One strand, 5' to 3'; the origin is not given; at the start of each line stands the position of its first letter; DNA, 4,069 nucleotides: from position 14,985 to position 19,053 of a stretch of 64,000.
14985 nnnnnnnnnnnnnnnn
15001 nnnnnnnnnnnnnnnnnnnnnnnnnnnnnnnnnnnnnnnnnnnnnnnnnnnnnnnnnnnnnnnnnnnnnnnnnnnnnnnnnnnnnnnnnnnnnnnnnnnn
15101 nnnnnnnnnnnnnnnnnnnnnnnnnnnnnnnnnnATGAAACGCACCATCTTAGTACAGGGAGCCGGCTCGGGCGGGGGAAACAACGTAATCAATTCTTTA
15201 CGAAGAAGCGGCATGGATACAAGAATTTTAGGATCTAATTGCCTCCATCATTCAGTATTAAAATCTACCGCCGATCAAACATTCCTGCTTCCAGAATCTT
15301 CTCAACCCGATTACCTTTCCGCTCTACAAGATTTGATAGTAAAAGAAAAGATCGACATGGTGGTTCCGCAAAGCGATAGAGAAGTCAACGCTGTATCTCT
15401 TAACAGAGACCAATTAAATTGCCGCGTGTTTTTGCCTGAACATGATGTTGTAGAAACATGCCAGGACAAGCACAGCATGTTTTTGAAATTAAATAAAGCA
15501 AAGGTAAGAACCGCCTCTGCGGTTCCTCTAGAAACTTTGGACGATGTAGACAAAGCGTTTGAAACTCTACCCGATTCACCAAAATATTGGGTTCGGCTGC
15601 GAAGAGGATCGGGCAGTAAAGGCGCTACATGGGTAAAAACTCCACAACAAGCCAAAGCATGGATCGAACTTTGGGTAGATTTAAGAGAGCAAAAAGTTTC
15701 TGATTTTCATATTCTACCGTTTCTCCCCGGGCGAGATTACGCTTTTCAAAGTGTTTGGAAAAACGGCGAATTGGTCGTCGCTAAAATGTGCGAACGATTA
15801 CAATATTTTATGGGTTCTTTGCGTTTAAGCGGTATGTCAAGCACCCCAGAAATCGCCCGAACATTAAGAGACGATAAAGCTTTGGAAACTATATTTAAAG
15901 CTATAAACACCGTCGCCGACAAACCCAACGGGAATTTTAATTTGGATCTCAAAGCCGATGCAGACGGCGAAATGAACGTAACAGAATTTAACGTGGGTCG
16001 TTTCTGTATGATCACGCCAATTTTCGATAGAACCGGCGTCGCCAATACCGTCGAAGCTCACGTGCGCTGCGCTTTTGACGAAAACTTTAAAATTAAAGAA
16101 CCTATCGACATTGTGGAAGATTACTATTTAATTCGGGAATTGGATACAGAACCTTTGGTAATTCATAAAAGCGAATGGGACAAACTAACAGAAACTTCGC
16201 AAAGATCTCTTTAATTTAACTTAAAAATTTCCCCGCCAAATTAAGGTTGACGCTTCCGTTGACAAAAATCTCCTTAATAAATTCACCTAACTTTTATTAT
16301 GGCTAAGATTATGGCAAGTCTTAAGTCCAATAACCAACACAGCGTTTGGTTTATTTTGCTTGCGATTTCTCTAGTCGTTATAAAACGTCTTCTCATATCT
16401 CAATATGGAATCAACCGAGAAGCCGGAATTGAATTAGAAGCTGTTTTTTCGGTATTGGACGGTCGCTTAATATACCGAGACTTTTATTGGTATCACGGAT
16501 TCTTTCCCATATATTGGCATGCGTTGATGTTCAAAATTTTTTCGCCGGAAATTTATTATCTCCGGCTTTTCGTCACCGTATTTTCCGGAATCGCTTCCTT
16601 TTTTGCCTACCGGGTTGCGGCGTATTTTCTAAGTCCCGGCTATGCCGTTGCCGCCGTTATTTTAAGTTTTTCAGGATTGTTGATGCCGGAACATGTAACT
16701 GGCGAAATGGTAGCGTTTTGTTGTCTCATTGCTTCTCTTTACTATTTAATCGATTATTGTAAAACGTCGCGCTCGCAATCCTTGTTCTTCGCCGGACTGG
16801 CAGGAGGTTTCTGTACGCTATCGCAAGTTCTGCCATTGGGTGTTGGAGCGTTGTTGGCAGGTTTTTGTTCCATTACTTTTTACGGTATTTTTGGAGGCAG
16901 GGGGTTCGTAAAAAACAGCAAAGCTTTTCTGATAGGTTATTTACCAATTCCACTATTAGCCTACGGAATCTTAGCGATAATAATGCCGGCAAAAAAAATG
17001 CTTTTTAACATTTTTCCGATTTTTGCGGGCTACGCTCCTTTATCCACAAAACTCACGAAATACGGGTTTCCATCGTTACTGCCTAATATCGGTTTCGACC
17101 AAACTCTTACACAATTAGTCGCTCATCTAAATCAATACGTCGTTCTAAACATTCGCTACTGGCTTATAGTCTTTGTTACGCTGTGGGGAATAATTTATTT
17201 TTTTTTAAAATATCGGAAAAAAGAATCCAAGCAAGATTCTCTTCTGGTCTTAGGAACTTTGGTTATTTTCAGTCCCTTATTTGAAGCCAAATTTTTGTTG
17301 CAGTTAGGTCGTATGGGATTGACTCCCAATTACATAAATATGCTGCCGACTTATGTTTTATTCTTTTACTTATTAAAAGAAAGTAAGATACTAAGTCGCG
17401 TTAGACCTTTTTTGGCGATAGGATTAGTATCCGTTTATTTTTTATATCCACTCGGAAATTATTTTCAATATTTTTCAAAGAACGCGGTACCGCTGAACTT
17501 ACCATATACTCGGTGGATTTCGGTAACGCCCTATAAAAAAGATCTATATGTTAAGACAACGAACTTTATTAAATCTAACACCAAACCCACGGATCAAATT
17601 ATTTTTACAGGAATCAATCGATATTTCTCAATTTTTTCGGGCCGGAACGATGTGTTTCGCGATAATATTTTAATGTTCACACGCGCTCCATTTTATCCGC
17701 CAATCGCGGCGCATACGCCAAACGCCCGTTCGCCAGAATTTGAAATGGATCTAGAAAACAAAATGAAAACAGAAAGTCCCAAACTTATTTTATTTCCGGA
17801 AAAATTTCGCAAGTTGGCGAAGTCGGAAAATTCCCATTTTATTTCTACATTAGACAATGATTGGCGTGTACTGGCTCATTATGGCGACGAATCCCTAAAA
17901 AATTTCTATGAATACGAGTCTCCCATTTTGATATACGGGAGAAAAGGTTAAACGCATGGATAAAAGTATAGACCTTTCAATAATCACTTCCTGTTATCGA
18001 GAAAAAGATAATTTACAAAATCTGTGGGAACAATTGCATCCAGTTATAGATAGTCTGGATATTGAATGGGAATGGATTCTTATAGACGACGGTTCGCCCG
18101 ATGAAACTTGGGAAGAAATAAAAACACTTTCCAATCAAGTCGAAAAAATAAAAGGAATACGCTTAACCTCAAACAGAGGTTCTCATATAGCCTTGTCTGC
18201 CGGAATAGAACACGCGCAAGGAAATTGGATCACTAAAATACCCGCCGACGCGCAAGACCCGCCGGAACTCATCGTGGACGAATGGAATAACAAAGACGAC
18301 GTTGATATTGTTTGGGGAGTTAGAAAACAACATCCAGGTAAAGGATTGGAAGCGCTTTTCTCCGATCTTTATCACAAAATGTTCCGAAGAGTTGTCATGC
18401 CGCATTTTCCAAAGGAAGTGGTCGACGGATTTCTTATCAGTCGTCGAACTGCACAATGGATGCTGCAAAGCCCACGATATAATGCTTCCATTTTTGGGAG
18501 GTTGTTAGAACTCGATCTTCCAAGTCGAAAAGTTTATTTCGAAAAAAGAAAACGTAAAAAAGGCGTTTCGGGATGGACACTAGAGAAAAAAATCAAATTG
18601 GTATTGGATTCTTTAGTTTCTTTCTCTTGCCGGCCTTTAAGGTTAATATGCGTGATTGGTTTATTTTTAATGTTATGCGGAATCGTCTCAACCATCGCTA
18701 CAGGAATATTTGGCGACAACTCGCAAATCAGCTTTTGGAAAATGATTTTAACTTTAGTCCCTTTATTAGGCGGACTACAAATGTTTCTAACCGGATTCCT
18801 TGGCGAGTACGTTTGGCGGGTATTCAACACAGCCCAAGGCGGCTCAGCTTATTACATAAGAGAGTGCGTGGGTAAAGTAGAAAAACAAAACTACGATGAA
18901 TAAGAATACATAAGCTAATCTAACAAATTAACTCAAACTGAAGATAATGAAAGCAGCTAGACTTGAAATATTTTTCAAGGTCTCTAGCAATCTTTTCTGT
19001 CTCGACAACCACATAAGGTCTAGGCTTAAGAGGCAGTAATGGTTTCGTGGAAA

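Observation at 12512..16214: Translationally coupled module of tandem flavodoxin-fold protein, enolase-superfamily epimerase and ATP-grasp ligase inside the glycan cluster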

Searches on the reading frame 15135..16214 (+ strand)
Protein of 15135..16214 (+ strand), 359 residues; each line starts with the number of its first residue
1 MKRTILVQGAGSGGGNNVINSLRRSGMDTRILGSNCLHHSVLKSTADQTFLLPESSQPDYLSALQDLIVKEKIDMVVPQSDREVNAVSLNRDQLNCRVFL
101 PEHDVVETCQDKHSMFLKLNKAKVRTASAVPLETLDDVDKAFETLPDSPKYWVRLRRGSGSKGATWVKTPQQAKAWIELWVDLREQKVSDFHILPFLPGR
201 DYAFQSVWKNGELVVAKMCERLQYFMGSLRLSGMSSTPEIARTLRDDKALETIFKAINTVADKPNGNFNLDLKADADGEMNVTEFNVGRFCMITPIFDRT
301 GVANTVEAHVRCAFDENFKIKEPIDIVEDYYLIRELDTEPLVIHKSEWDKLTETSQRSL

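Call 3: search_protein_families(library=pfam, proteins=[window:15135-16214:+], max_evalue=0.01)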
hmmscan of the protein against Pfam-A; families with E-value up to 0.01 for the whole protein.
window:15135-16214:+ (359 aa): 1 family
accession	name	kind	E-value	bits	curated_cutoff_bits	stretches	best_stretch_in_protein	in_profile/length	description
PF21360.3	PylC-like_N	-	6.6e-07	29.8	27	1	9-93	5-87/96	PylC-like, N-terminal domain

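Call 4: search_protein_families(library=ncbifam, proteins=[window:15135-16214:+], max_evalue=0.01)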
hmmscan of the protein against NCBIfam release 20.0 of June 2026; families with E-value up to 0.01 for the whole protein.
window:15135-16214:+ (359 aa): 6 families
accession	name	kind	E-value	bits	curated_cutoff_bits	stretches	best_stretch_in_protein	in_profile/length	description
NF009402.0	PRK12767.1-1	equivalog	1.7e-24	86.3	218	1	2-312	2-297/329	carbamoyl phosphate synthase-like protein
NF009405.0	PRK12767.1-4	equivalog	5.3e-14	51.9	390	1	26-172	24-168/320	carbamoyl phosphate synthase-like protein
NF009406.0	PRK12767.1-5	equivalog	1.3e-11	44.2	271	1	3-178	3-178/327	carbamoyl phosphate synthase-like protein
NF009403.0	PRK12767.1-2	equivalog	1.8e-09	37.3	286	1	18-232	14-220/342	carbamoyl phosphate synthase-like protein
NF005315.0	PRK06849.1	equivalog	9e-09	34.8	406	1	2-136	4-141/389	hypothetical protein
NF009404.0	PRK12767.1-3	equivalog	5.7e-07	28.7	316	1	43-167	40-165/344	carbamoyl phosphate synthase-like protein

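Call 13: search_solved_structures(query=window:15135-16214:+, max_evalue=0.01, show_alignments=2)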
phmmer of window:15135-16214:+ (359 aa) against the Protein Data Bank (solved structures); distinct sequences matched with E-value up to 0.01: 0.

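Call 36: find_homologous_proteins(query=window:15135-16214:+)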
Query window:15135-16214:+ (359 aa): 189 proteins with E <= 0.001 among 8000 candidates; the best 120 are listed.
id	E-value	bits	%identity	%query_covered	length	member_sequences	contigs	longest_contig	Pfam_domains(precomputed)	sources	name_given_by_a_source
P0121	2.9e-230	781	95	100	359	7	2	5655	PF21360.4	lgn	-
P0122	1.8e-149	516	65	96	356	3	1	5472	PF21360.4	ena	-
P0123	1.4e-147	509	64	97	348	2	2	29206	PF21360.4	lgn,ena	-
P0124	1.0e-144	500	65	97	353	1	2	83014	PF21360.4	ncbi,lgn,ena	-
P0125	1.5e-144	499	64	97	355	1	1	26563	PF21360.4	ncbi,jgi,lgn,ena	-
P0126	3.9e-141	488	61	99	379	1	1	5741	PF21360.4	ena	-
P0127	1.4e-138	480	61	95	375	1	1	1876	PF21360.4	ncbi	-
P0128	2.5e-134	466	58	99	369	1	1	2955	-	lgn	-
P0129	3.7e-134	465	58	97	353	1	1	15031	PF21360.4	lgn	-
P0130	4.9e-133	462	58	97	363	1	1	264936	PF21360.4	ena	-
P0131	3.0e-132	459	58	98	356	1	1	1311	PF21360.4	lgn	-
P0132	3.0e-129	449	56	99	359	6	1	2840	-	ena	-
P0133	7.8e-129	448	59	92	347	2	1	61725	PF21360.4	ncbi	-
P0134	6.5e-128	445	57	96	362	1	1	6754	PF21360.4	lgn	-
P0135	9.7e-128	444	56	91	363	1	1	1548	PF21360.4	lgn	-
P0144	3.7e-125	436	56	98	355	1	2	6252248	PF21360.4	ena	-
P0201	1.5e-106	374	50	99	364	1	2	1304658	-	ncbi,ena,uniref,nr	ncbi:hypothetical protein [uncultured Pseudodesulfovibrio sp.]|uniref:hypothetical protein n=1 Tax=u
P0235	1.6e-87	312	44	96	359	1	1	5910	PF02655.20,PF21360.4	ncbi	ncbi:MAG: ATP-grasp domain-containing protein [Halorientalis sp.]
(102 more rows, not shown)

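Call 37: find_encoding_contigs(protein=P0201, flank=8000, max_places=1)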
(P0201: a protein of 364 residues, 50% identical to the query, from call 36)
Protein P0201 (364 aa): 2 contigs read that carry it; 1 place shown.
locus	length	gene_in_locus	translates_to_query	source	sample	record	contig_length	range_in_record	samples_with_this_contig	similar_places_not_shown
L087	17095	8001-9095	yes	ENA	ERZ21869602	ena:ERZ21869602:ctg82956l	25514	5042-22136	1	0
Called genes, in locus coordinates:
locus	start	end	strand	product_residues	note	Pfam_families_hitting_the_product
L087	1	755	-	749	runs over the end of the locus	PF00535:Glycos_transf_2, PF13641:Glyco_tranf_2_3, PF13632:Glyco_trans_2_3 (faint), PF13641:Glyco_tranf_2_3 (weak), PF00535:Glycos_transf_2, PF10111:Glyco_tranf_2_2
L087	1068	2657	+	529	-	PF01408:GFO_IDH_MocA, PF22725:GFO_IDH_MocA_C3, PF02894:GFO_IDH_MocA_C, PF25084:LbH_EIF2B, PF00132:Hexapep, PF14602:Hexapep_2 (weak), PF25087:GMPPB_C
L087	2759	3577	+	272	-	PF04055:Radical_SAM, PF13186:SPASM (weak)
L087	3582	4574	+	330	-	PF00155:Aminotran_1_2, PF01041:DegT_DnrJ_EryC1, PF01053:Cys_Met_Meta_PP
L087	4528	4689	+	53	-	-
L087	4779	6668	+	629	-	PF13522:GATase_6, PF13537:GATase_7, PF00733:Asn_synthase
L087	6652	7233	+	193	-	PF00132:Hexapep, PF14602:Hexapep_2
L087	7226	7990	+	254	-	PF22537:WbmS-like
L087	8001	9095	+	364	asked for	-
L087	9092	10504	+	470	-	PF03358:FMN_red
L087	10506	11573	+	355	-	PF02746:MR_MLE_N, PF13378:MR_MLE_C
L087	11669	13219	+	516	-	-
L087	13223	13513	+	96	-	PF02348:CTP_transf_3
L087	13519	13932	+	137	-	-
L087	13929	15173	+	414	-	-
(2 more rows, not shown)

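Call 38: find_encoding_contigs(protein=P0144, flank=8000, max_places=1)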
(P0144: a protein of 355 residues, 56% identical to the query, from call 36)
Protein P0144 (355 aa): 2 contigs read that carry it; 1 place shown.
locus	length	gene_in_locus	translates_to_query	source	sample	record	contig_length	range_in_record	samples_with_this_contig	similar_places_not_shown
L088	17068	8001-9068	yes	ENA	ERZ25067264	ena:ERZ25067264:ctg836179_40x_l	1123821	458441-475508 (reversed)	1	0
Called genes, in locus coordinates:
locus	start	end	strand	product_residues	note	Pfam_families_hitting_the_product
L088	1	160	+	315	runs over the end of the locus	PF01408:GFO_IDH_MocA, PF22725:GFO_IDH_MocA_C3 (weak), PF02894:GFO_IDH_MocA_C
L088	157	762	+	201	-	PF00132:Hexapep, PF25084:LbH_EIF2B, PF25087:GMPPB_C (weak), PF14602:Hexapep_2 (weak), PF00132:Hexapep (weak)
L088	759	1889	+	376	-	PF00155:Aminotran_1_2 (weak), PF01041:DegT_DnrJ_EryC1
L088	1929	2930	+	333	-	PF01073:3Beta_HSD, PF01370:Epimerase, PF02719:Polysacc_synt_2, PF04321:RmlD_sub_bind, PF05368:NmrA (weak), PF07993:NAD_binding_4, PF16363:GDP_Man_Dehyd, PF13460:NAD_binding_10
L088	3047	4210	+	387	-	PF00155:Aminotran_1_2 (weak), PF01041:DegT_DnrJ_EryC1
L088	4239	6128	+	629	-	PF13522:GATase_6, PF13537:GATase_7, PF00733:Asn_synthase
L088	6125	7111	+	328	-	PF00551:Formyl_trans_N, PF02911:Formyl_trans_C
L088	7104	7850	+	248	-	PF22537:WbmS-like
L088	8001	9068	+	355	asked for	PF21360:PylC-like_N (weak)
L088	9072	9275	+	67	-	-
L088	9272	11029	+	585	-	PF00664:ABC_membrane (weak), PF02463:SMC_N (faint), PF00005:ABC_tran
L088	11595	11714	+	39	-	-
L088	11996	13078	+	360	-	-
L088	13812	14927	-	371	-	PF13439:Glyco_transf_4, PF13579:Glyco_trans_4_4, PF00534:Glycos_transf_1, PF13692:Glyco_trans_1_4, PF13524:Glyco_trans_1_2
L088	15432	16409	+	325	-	PF01073:3Beta_HSD, PF01370:Epimerase, PF07993:NAD_binding_4 (faint), PF13460:NAD_binding_10 (weak), PF16363:GDP_Man_Dehyd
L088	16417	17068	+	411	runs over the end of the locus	PF13439:Glyco_transf_4, PF13579:Glyco_trans_4_4, PF00534:Glycos_transf_1, PF13692:Glyco_trans_1_4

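Call 39: find_encoding_contigs(protein=P0235, flank=8000, max_places=1)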
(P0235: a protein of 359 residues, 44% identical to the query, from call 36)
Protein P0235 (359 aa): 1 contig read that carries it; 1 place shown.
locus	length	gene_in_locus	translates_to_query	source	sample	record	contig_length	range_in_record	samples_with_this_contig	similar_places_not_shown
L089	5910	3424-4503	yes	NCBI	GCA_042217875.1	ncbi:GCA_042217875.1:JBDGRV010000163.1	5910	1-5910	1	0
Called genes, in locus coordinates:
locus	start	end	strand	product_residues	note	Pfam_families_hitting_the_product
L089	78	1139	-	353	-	PF13378:MR_MLE_C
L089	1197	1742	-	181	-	PF06506:PrpR_N (weak)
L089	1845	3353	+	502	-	PF03358:FMN_red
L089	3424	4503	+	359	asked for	PF21360:PylC-like_N (faint), PF02655:ATP-grasp_3 (weak)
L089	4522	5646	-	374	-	PF13241:NAD_binding_7 (faint)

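Call 70: search_solved_structures(query=A3, max_evalue=1, show_alignments=1)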
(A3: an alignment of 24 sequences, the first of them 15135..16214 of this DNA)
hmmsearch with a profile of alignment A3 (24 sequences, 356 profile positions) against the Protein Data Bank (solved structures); distinct sequences matched with E-value up to 1: 29.
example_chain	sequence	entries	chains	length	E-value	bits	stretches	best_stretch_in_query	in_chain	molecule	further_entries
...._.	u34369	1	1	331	2e-11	46.7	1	4-178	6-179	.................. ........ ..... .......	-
4dim_A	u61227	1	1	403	2e-06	30.2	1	102-217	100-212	Phosphoribosylglycinamide synthetase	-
3vpd_A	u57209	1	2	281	0.00013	24.3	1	103-227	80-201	Ribosomal protein S6 modification protein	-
3wo1_A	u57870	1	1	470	0.0065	18.7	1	57-175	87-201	Alanine-anticapsin ligase BacD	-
3wnz_A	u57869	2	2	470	0.0065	18.7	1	57-175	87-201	Alanine-anticapsin ligase BacD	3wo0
3vmm_A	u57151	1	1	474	0.0065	18.7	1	57-175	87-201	Alanine-anticapsin ligase BacD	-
1jvb_A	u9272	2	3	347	0.0082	18.4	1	3-83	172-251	NAD(H)-DEPENDENT ALCOHOL DEHYDROGENASE | NAD-dependent alcohol dehydrogenase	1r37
2yw2_A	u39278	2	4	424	0.013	17.7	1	58-202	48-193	Phosphoribosylamine--glycine ligase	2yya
4wd3_A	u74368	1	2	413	0.016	17.4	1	46-214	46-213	L-amino acid ligase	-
3i4c_A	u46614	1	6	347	0.027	16.7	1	3-83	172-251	NAD-dependent alcohol dehydrogenase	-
1nto_A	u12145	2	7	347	0.027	16.7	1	3-83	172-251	NAD-dependent alcohol dehydrogenase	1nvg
3orq_A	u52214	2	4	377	0.034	16.3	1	83-170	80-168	N5-Carboxyaminoimidazole ribonucleotide synthetase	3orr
7pt5_A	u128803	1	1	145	0.13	14.4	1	53-141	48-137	Centrosomal protein of 44 kDa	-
9lfx_B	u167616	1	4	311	0.14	14.3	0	5-52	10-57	Cell division protein FtsZ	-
2eer_A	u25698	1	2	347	0.17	14.1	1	3-83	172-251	NAD-dependent alcohol dehydrogenase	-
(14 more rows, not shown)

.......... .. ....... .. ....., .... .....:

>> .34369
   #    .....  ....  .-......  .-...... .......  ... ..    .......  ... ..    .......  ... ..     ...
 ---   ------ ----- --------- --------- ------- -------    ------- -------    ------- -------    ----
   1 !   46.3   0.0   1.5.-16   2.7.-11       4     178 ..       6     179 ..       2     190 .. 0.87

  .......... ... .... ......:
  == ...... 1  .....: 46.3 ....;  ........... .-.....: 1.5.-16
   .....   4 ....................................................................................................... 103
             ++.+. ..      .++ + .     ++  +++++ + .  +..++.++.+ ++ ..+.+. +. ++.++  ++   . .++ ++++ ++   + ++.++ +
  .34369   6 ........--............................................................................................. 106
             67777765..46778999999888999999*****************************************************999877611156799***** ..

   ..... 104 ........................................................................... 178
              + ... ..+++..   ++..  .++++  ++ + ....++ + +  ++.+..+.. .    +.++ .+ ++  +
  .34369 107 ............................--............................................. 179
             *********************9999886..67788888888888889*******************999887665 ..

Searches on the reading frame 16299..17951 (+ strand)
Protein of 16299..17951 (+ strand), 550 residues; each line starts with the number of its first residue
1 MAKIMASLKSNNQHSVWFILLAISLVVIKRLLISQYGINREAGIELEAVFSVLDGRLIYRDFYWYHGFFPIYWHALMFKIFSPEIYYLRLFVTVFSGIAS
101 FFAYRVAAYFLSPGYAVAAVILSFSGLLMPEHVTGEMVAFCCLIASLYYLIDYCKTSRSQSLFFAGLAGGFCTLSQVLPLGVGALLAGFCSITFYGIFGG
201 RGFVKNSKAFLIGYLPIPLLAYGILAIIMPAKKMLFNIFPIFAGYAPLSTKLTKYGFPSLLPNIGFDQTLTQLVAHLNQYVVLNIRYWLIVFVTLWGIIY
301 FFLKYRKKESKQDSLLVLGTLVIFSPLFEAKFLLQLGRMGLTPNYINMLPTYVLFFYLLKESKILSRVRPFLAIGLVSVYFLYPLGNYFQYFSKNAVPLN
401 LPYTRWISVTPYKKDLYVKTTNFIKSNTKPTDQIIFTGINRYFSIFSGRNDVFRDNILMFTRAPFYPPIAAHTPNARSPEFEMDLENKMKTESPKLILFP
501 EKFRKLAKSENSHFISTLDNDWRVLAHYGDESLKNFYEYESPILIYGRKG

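Call 3: search_protein_families(library=pfam, proteins=[window:16299-17951:+], max_evalue=0.01)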
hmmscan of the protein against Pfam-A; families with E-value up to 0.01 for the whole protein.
window:16299-17951:+ (550 aa): 1 family
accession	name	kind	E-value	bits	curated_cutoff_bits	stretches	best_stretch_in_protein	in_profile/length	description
PF13231.12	PMT_2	-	8e-06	26.6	26.1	1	66-212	2-146/160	Dolichyl-phosphate-mannose-protein mannosyltransferase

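Call 4: search_protein_families(library=ncbifam, proteins=[window:16299-17951:+], max_evalue=0.01)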
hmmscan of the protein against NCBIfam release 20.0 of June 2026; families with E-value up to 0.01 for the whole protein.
window:16299-17951:+ (550 aa): 0 families

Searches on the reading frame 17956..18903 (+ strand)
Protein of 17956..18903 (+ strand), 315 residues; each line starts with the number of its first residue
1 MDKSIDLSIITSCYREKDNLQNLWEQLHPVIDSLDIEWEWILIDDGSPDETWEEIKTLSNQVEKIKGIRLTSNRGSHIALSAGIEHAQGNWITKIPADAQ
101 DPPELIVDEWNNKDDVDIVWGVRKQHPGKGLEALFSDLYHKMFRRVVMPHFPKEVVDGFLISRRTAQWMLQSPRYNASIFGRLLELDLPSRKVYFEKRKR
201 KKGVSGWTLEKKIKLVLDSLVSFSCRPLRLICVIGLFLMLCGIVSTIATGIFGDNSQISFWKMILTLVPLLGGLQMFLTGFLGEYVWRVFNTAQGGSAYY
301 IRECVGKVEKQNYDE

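Call 3: search_protein_families(library=pfam, proteins=[window:17956-18903:+], max_evalue=0.01)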
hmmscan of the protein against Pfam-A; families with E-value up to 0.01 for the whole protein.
window:17956-18903:+ (315 aa): 1 family
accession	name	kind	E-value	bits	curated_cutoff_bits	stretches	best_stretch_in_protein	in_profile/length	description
PF00535.33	Glycos_transf_2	-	1.4e-21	77.6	23.3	1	8-142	1-140/168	Glycosyl transferase family 2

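Call 4: search_protein_families(library=ncbifam, proteins=[window:17956-18903:+], max_evalue=0.01)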
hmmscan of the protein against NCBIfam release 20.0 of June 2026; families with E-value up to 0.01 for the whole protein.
window:17956-18903:+ (315 aa): 14 families
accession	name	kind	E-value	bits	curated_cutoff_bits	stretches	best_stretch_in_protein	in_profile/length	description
NF047588.1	GlcsyltransPgfSStrep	equivalog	3.8e-35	121.6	500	1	6-302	2-303/308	glycosyltransferase PgfS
NF007986.1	PRK10714.1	equivalog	5.5e-26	91.3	529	1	6-307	7-314/316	undecaprenyl-phosphate 4-deoxy-4-formamido-L-arabinose transferase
TIGR03937.1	PgaC_IcaA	equivalog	7.6e-13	48.2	422.3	1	6-114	46-154/407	poly-beta-1,6-N-acetyl-D-glucosamine synthase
NF047683.1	TeichurnBiosyTuaG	equivalog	4.7e-11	42.8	400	1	6-100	7-98/252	teichuronic acid biosynthesis protein TuaG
NF007482.0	PRK10073.1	equivalog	5.2e-09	35.5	423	1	2-105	3-102/334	glycosyltransferase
NF038302.1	EPS_HpsE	equivalog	3.6e-08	32.7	300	1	5-98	1-96/307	hormogonium polysaccharide biosynthesis glycosyltransferase HpsE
TIGR04009.1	wcaE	equivalog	4.1e-08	32.8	369.2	1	7-92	3-86/248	colanic acid biosynthesis glycosyltransferase WcaE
TIGR04283.1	glyco_like_mftF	equivalog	1.2e-07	31.6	182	1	7-104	1-88/221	TIGR04283 family arsenosugar biosynthesis glycosyltransferase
NF041875.1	EPS_EpsD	equivalog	1.6e-07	31.1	370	1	7-146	1-139/325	exopolysaccharide biosynthesis glycosyltransferase EpsD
NF053739.1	GlytfEpsEBac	equivalog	1.7e-05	24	450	1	8-96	4-90/265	glycosyltransferase EpsE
NF053820.1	MBLfold_Strvi7410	exception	0.0018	17.7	525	1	40-100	35-100/343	Strvi_7410 family MBL fold metallo-hydrolase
TIGR03111.1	glyc2_xrt_Gpos1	hypoth_equivalog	0.0036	16.1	363.95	1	7-122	51-168/439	TIGR03111 family XrtG-associated glycosyltransferase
TIGR03965.1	mycofact_glyco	equivalog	0.0055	15.6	280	1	19-93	85-159/467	mycofactocin biosynthesis glycosyltransferase MftF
NF050050.1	ProtGlycPglI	equivalog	0.0066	15.8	500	1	7-96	4-91/306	GalNAc(5)-diNAcBac-PP-undecaprenol beta-1,3-glucosyltransferase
